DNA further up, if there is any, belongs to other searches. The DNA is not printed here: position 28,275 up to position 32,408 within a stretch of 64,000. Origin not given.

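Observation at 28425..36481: Membrane-anchored giant HerA/FtsK/VirD4-like ATPase, sequon-rich surface protein, secretion ATPase and Flp-like pilin, with no platform protein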

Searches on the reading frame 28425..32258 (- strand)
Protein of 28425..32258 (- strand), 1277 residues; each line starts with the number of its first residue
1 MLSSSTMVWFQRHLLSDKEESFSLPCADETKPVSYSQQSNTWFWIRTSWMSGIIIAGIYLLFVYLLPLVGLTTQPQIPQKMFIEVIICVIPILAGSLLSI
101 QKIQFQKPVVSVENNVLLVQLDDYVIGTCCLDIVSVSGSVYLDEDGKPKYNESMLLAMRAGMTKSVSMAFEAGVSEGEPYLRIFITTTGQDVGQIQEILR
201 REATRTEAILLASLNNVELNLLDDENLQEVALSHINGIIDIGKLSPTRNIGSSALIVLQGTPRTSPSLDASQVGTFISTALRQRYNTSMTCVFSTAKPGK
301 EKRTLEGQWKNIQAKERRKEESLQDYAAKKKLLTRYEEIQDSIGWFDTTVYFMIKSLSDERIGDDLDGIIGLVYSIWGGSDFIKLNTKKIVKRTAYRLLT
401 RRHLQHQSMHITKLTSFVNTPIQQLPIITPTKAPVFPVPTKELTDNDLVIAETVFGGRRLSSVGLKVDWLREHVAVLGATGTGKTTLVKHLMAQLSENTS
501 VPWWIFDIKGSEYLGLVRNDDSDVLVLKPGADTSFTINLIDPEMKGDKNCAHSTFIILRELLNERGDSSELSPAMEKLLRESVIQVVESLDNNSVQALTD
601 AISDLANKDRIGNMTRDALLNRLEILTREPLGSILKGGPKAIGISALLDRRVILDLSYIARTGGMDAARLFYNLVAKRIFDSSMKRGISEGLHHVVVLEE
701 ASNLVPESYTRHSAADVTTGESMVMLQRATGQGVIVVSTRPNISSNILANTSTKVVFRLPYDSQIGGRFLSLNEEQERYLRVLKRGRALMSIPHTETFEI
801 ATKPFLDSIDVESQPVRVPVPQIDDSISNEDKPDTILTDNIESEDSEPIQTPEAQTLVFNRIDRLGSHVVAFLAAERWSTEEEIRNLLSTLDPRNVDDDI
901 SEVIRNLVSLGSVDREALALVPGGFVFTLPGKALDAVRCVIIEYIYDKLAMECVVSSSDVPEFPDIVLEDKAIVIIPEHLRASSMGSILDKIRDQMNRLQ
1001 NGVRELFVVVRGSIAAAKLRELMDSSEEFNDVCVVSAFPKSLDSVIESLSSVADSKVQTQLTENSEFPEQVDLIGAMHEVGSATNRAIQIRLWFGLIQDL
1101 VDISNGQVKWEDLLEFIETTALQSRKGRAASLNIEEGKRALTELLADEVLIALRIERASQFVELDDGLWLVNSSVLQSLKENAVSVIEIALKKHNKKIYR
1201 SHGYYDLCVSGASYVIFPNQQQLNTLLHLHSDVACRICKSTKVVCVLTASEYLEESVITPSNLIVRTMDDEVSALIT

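Call 8: search_protein_families(library=pfam, proteins=[window:28425-32258:-], max_evalue=0.01)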
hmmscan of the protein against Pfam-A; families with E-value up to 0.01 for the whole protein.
window:28425-32258:- (1277 aa): 8 families
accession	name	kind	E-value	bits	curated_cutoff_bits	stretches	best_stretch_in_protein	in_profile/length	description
PF01935.23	DUF87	-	4.8e-13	50.2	23.2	1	462-629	13-172/220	Helicase HerA, central domain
PF13401.12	AAA_22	-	0.00014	22.7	27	1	473-587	7-87/130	AAA domain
PF05872.18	HerA_C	-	0.00017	20.8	22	1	463-511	13-60/502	Helicase HerA-like C-terminal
PF10412.15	TrwB_AAD_bind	-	0.00019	20.9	20.5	1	461-524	5-66/387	Type IV secretion-system coupling protein DNA-binding domain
PF13191.12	AAA_16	-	0.00041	21.3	32.6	1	472-513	25-63/167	AAA ATPase domain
PF20720.3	nSTAND3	-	0.0018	18.4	27.2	1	472-508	18-54/155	Novel STAND NTPase 3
PF05729.18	NACHT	-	0.0052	17.1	26.7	0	474-498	3-27/167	NACHT domain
PF00005.33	ABC_tran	-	0.0073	17.3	25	0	472-497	12-37/137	ABC transporter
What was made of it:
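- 29859..30878 (-): HerA-clade (FtsK-HerA superfamily) P-loop ATPase domain (aa 461-800). Pfam DUF87 E 5e-13 (call 8).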

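Call 10: find_homologous_proteins(query=window:28425-32258:-)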
Query window:28425-32258:- (1277 aa): 217 proteins with E <= 0.001 among 8000 candidates; the best 120 are listed.
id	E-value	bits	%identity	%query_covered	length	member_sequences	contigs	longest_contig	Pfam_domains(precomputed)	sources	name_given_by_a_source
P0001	0.0e+0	2799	99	100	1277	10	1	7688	PF01935.24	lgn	-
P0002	0.0e+0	2504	91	98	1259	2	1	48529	PF01935.24,PF05872.19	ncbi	-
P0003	0.0e+0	2376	85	98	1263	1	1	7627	PF01935.24,PF05872.19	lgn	-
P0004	0.0e+0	2262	88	92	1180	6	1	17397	PF01935.24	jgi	jgi:DNA helicase HerA-like ATPase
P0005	0.0e+0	2179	79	98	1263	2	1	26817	PF01935.24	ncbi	ncbi:MAG: ATP-binding protein [Candidatus Thorarchaeota archaeon]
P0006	0.0e+0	2158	78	98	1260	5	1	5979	PF10412.16,PF01935.24,PF00005.34,PF13401.13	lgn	-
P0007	0.0e+0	2156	79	97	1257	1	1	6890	PF01935.24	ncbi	-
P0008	0.0e+0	2148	78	98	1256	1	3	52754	PF01935.24,PF13401.13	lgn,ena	-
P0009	0.0e+0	2126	77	98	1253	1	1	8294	PF10412.16,PF01935.24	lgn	-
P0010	0.0e+0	2121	77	98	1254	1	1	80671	PF01935.24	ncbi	-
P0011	0.0e+0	2107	77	98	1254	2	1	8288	PF01935.24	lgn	-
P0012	0.0e+0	2105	76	97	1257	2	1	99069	PF01935.24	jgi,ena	-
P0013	0.0e+0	2080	79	95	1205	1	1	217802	PF10412.16,PF01935.24,PF13401.13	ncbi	ncbi:MAG: DUF87 domain-containing protein [Candidatus Thorarchaeota archaeon]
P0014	0.0e+0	2047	75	96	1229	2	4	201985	PF01935.24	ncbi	ncbi:MAG: ATP-binding protein [Candidatus Thorarchaeota archaeon]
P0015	0.0e+0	2026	75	96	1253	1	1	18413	PF01935.24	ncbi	ncbi:MAG: ATP-binding protein [Promethearchaeota archaeon]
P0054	0.0e+0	1869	69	97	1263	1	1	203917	PF10412.16,PF01935.24,PF20720.4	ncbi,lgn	ncbi:MAG: ATP-binding protein [Candidatus Sifarchaeia archaeon]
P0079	0.0e+0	1657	61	97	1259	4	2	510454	PF01935.24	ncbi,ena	-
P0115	0.0e+0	1529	56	96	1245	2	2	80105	PF01935.24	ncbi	ncbi:MAG: ATP-binding protein [Promethearchaeota archaeon]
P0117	0.0e+0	1528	55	98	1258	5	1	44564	PF01935.24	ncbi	ncbi:MAG: ATP-binding protein [Promethearchaeota archaeon]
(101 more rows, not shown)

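Call 11: search_protein_families(library=ncbifam, proteins=[window:28425-32258:-], max_evalue=0.01)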
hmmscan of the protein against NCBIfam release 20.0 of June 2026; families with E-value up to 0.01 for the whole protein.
window:28425-32258:- (1277 aa): 10 families
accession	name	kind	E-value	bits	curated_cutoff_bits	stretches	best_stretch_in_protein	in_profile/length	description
NF053655.1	CedD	equivalog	2e-11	43.3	600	1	445-796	196-518/527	DNA-translocating ATPase CedD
NF040937.1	HerA_Thermprot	equivalog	1.5e-09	36.9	800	1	367-759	36-414/487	DNA double-strand break repair helicase HerA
NF042943.1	HerA_antiphage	equivalog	6.7e-08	31.5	800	1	463-531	149-215/566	anti-phage-associated helicase HerA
TIGR00929.1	VirB4_CagE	subfamily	2e-05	23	643.1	1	473-608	439-569/792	VirB4 family type IV secretion/conjugal transfer ATPase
NF010170.0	PRK13651.1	equivalog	0.00022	20.3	432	1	471-511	33-74/308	cobalt transporter ATP-binding subunit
NF041017.1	DNA_import_CedB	equivalog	0.0018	17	700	1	470-512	274-316/590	DNA import protein CedB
TIGR04521.1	ECF_ATPase_2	equivalog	0.0024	17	330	1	455-496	16-56/279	energy-coupling factor transporter ATPase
NF008809.0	PRK11831.1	equivalog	0.0051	16.1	441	0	939-996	184-239/270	phospholipid ABC transporter ATP-binding protein MlaF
NF042944.1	HerA_antiphage_2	equivalog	0.0058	15.4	850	0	685-764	420-502/576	anti-phage-associated helicase HerA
TIGR02928.1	TIGR02928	subfamily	0.0087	15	181.3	0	472-499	41-68/366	orc1/cdc6 family replication initiation protein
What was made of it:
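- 29859..30878 (-): NCBIfam hits, all far below cut-off (call 11): CedD E 2e-11 over aa 445-796, HerA_Thermprot 1.5e-9, VirB4_CagE 2e-5.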

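Call 13: find_encoding_contigs(protein=P0079, flank=10000, max_places=2)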
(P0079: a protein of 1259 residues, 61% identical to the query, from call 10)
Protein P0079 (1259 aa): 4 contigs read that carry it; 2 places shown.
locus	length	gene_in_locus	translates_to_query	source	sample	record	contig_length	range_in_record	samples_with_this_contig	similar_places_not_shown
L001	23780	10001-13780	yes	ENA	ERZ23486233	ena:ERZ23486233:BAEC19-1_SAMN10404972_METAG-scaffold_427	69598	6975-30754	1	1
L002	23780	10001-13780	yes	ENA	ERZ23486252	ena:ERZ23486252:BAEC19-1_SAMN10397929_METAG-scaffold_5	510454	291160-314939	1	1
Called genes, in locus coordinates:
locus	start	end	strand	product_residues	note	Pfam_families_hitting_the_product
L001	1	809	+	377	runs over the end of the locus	PF01855:POR_N, PF17147:PFOR_II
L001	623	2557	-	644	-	-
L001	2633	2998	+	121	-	-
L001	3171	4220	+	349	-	PF00382:TFIIB (faint)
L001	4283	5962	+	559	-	PF00437:T2SSE, PF27713:UCP018868, PF13521:AAA_28 (weak)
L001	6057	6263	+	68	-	-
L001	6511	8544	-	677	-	PF02369:Big_1 (faint), PF11974:bMG3 (faint), PF16640:Big_3_5 (faint)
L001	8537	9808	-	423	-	PF12323:HTH_OrfB_IS605, PF01385:OrfB_IS605, PF07282:Cas12f1-like_TNB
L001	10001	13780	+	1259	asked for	PF01935:DUF87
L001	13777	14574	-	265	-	PF00696:AA_kinase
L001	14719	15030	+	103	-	PF00338:Ribosomal_S10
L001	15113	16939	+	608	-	PF13522:GATase_6, PF13537:GATase_7, PF10432:bact-PGI_C (faint), PF13580:SIS_2 (faint), PF01380:SIS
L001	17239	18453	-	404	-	PF00266:Aminotran_5, PF01041:DegT_DnrJ_EryC1 (weak)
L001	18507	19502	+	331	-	PF01909:NTP_transf_2 (weak)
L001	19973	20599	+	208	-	-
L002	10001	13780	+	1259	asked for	PF01935:DUF87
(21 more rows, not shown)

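Call 14: find_encoding_contigs(protein=P0054, flank=10000, max_places=2)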
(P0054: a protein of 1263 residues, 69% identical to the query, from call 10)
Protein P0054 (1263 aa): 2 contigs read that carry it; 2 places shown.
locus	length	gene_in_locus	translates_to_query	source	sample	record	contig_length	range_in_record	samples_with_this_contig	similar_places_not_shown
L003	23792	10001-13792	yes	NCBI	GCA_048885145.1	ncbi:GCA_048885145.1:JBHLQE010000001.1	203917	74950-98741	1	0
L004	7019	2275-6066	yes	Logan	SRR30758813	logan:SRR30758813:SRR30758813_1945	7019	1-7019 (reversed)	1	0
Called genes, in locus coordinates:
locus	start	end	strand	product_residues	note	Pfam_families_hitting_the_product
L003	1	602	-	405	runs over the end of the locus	PF05621:TniB (weak), PF13191:AAA_16 (faint), PF00004:AAA (weak), PF05729:NACHT (faint), PF13401:AAA_22, PF22703:Cdc6_lid, PF09079:WHD_Cdc6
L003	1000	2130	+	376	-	PF01855:POR_N, PF17147:PFOR_II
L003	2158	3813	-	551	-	-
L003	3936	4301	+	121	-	-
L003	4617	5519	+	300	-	PF00382:TFIIB (faint)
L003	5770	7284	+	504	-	PF00437:T2SSE, PF27713:UCP018868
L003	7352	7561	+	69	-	-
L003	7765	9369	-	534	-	PF02369:Big_1 (faint), PF17789:MG4 (faint), PF13620:CarboxypepD_reg (faint)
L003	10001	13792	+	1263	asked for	PF01935:DUF87, PF10412:TrwB_AAD_bind (weak), PF20720:nSTAND3 (faint)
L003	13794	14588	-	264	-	PF00696:AA_kinase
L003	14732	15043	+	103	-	PF00338:Ribosomal_S10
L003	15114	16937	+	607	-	PF13522:GATase_6, PF13537:GATase_7, PF13580:SIS_2 (faint), PF01380:SIS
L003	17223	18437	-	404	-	PF00266:Aminotran_5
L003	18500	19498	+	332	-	-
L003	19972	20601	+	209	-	-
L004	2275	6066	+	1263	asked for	PF01935:DUF87, PF10412:TrwB_AAD_bind (weak), PF20720:nSTAND3 (faint)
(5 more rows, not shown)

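Call 15: find_encoding_contigs(protein=P0117, flank=10000, max_places=2)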
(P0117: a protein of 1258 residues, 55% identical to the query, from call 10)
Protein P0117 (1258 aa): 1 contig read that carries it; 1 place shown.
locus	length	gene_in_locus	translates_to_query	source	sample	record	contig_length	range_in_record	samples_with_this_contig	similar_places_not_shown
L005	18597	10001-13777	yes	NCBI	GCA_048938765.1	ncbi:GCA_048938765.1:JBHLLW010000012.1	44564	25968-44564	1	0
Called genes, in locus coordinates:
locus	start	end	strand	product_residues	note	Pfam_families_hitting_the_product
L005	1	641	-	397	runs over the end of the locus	PF05621:TniB, PF13191:AAA_16 (weak), PF00004:AAA (weak), PF13401:AAA_22, PF22703:Cdc6_lid, PF09079:WHD_Cdc6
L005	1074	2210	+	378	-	PF01855:POR_N, PF17147:PFOR_II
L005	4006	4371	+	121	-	-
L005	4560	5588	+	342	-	-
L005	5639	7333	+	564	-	PF00437:T2SSE, PF27713:UCP018868 (weak), PF13521:AAA_28 (faint)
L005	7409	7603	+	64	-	-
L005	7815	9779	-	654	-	PF02369:Big_1 (faint), PF16640:Big_3_5 (faint)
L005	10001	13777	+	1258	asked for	PF01935:DUF87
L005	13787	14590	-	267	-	PF00696:AA_kinase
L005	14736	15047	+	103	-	PF00338:Ribosomal_S10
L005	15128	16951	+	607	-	PF13522:GATase_6, PF13537:GATase_7, PF13580:SIS_2 (faint), PF01380:SIS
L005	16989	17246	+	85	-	-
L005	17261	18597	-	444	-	PF00266:Aminotran_5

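Call 27: search_solved_structures(query=window:28425-32258:-, max_evalue=1)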
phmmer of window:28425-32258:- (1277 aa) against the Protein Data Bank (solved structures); distinct sequences matched with E-value up to 1: 4.
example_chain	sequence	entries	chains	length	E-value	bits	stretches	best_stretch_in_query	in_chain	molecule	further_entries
4d2i_A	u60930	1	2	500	0.0013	19.9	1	436-759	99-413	HERA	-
8yho_A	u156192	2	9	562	0.17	12.9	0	470-513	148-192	DUF87 domain-containing protein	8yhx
8wiv_A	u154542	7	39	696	0.17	12.9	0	470-513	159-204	Helicase HerA central domain-containing protein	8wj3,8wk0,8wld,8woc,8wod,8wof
11kk_A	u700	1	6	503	0.57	11.2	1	471-511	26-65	HerA like helicase YjgR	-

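Call 35: search_protein_representatives(protein=window:28428-32027:-)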
Query: 1200 residues. Proteins with E-value up to 0.001 (for the whole library): 2062; up to 1e-10: 406; up to 1e-30: 79. The best 150 are listed.
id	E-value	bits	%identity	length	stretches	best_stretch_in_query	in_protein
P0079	0.0e+00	1617.5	62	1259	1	1-1200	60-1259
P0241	0.0e+00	1134.1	48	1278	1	4-1199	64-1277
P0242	0.0e+00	1116.9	47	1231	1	2-1198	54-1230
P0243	0.0e+00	1015.7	42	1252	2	180-1198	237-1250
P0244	0.0e+00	1015.4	44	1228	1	1-1196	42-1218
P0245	9.7e-291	984.1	44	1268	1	2-1197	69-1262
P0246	1.1e-287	974.0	44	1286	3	1-750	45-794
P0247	2.8e-286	969.4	43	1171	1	34-1199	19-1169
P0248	2.0e-272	923.5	41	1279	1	5-1178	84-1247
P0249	2.2e-252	857.1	59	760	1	1-708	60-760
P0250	6.6e-230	782.7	58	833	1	33-643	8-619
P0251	5.4e-187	640.6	56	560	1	648-1198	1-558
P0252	1.3e-186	639.3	48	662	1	525-1196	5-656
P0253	1.5e-179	615.9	49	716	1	516-1198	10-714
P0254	1.7e-139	483.3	44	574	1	1-510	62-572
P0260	2.1e-86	307.5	29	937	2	69-741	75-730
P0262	4.6e-72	260.0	33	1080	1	73-717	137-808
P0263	1.4e-65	238.5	29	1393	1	90-778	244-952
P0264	1.6e-65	238.3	34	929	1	165-723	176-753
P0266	1.9e-62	228.2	31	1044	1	177-732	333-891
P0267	2.5e-62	227.8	33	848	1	265-733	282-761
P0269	1.1e-60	222.4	30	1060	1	85-717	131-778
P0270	4.5e-60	220.3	29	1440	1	86-725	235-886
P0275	2.3e-51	191.5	34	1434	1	177-717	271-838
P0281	1.6e-45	172.2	26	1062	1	90-731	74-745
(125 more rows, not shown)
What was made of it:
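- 28428..29693 (-): C-terminal extension (aa 856-1277): winged helix + alpha/beta domain, linker, winged helix + alpha/beta domain with conserved Cys1208/1235/1238/1245. Detectable by sequence mainly in the ~1250-aa Thorarchaeota family (call 35).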

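Call 36: find_encoding_contigs(protein=P0241, flank=10000, max_places=2)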
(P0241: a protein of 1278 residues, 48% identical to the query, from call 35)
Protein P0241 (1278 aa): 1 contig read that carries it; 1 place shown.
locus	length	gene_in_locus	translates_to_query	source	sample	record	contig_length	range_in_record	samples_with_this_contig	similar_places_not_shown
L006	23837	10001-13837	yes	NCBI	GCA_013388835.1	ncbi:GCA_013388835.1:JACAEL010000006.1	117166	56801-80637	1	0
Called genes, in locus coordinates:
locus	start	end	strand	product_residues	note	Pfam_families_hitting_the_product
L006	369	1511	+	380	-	PF01855:POR_N, PF17147:PFOR_II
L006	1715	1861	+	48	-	-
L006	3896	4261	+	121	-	-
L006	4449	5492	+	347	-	-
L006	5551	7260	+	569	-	PF00437:T2SSE, PF27713:UCP018868 (weak)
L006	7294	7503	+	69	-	-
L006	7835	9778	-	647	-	PF02369:Big_1 (faint), PF11974:bMG3 (faint), PF16640:Big_3_5 (faint), PF17789:MG4 (faint)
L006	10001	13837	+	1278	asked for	PF01935:DUF87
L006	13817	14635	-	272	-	PF00696:AA_kinase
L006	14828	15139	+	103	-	PF00338:Ribosomal_S10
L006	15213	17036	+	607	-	PF13522:GATase_6, PF13537:GATase_7, PF13580:SIS_2 (faint), PF01380:SIS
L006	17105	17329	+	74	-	-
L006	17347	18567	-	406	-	PF00266:Aminotran_5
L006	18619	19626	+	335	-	-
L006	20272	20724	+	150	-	-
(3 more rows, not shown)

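Call 37: find_encoding_contigs(protein=P0262, flank=10000, max_places=2)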
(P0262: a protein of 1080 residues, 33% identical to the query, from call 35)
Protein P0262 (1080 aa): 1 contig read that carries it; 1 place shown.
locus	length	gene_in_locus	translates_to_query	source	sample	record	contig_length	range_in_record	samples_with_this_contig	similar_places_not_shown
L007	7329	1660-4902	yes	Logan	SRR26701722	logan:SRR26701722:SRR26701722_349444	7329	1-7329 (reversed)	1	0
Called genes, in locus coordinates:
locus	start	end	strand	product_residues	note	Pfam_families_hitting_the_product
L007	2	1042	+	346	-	?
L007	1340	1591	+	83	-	-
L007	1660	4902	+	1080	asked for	PF01935:DUF87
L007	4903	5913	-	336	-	PF01047:MarR (faint), PF14947:HTH_45 (faint)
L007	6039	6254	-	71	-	-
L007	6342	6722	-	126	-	-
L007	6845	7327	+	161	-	?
